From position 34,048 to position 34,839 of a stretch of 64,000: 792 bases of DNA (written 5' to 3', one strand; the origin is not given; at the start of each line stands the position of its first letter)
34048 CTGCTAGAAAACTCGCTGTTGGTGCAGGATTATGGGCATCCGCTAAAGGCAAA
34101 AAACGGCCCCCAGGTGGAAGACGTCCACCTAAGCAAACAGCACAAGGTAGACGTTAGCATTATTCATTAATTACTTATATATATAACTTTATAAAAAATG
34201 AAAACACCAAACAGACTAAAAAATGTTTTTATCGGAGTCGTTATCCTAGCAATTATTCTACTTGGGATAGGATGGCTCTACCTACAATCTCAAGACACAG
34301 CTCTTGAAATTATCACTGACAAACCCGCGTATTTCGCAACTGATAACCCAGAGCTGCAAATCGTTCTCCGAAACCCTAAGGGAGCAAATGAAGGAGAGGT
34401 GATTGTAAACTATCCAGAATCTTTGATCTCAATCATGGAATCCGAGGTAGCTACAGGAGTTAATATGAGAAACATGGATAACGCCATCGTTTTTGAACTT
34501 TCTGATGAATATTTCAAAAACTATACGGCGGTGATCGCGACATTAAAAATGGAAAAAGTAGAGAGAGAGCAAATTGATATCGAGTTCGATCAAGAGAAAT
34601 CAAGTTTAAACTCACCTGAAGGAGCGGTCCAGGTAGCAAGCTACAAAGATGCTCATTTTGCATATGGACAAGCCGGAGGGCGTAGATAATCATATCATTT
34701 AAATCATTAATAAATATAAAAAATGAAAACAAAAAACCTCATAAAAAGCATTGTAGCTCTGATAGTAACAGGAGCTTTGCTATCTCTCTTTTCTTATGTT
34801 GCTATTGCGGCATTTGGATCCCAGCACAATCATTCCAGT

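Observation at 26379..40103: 13.7-kb self-contained operon built around two giant, oppositely charged ORFs with no recognisable catalytic domain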

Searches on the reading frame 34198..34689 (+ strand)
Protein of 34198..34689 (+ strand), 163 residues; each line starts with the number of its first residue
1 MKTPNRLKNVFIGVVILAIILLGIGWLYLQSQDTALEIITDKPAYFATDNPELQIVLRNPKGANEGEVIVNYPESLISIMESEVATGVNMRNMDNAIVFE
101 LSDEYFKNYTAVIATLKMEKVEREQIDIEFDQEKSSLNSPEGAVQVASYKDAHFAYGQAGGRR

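Call 4: search_protein_families(library=pfam, proteins=[window:34198-34689:+], max_evalue=0.1)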
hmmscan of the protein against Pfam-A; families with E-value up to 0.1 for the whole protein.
window:34198-34689:+ (163 aa): 3 families
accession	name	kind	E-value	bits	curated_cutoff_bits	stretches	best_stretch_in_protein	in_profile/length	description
PF09581.16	Spore_III_AF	-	0.0087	16.5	28.3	1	9-127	24-146/185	Stage III sporulation protein AF (Spore_III_AF)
PF18062.7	RE_AspBHI_N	-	0.049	13.6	27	1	100-141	134-175/185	Restriction endonuclease AspBHI N-terminal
PF17800.7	NPL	-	0.095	13.9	23.4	0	94-136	48-77/94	Nucleoplasmin-like domain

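Call 5: search_protein_families(library=ncbifam, proteins=[window:34198-34689:+], max_evalue=0.1)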
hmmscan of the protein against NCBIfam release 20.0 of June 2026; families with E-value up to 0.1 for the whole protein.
window:34198-34689:+ (163 aa): 2 families
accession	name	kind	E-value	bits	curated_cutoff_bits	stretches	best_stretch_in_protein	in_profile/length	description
NF040924.1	small_MgtU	equivalog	0.013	15.1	33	1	6-21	5-20/28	magnesium transporter protection protein MgtU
TIGR02447.1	yiiD_Cterm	subfamily_domain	0.073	12.9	97.1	0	5-37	35-67/138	putative thioesterase domain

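Call 38: search_protein_families(library=phrogs, proteins=[window:34198-34689:+], max_evalue=0.01)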
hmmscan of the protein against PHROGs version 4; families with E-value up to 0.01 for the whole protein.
window:34198-34689:+ (163 aa): 0 families
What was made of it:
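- On Phage tape-measure or tail proteins: No PHROG hits (call 38).
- No PHROG family matches (call 38).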

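Call 39: search_protein_families(library=padloc, proteins=[window:34198-34689:+], max_evalue=0.01)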
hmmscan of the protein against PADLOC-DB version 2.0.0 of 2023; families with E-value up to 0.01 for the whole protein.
window:34198-34689:+ (163 aa): 0 families
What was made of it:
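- On Polymorphic toxin / CDI / Rhs systems: No such repeats or domains are present (calls 4, 39).
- There are no PADLOC or PHROG hits (calls 38, 39).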

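Call 75: search_solved_structures(query=A6, max_evalue=1)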
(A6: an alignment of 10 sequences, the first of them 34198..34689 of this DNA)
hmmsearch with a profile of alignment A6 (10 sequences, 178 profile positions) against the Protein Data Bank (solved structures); distinct sequences matched with E-value up to 1: 3.
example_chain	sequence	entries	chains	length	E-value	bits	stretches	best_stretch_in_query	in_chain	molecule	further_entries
7sqk_A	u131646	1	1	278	0.12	15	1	111-165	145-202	HAUS augmin-like complex subunit 1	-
9o4e_A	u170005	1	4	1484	0.18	14.4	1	55-117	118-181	AVAST type 2 anti-phage system protein Avs2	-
8adn_M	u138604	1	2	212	0.88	12.2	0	66-127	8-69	Proteasome subunit beta type-7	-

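Call 84: find_encoding_contigs(protein=window:34198-34689:+, flank=10000, max_places=6)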
Protein window:34198-34689:+ (163 aa): no gene with exactly this product is on record in the collection.
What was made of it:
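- Tried and rejected: An exact-match lookup of the small protein also found nothing (call 84).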
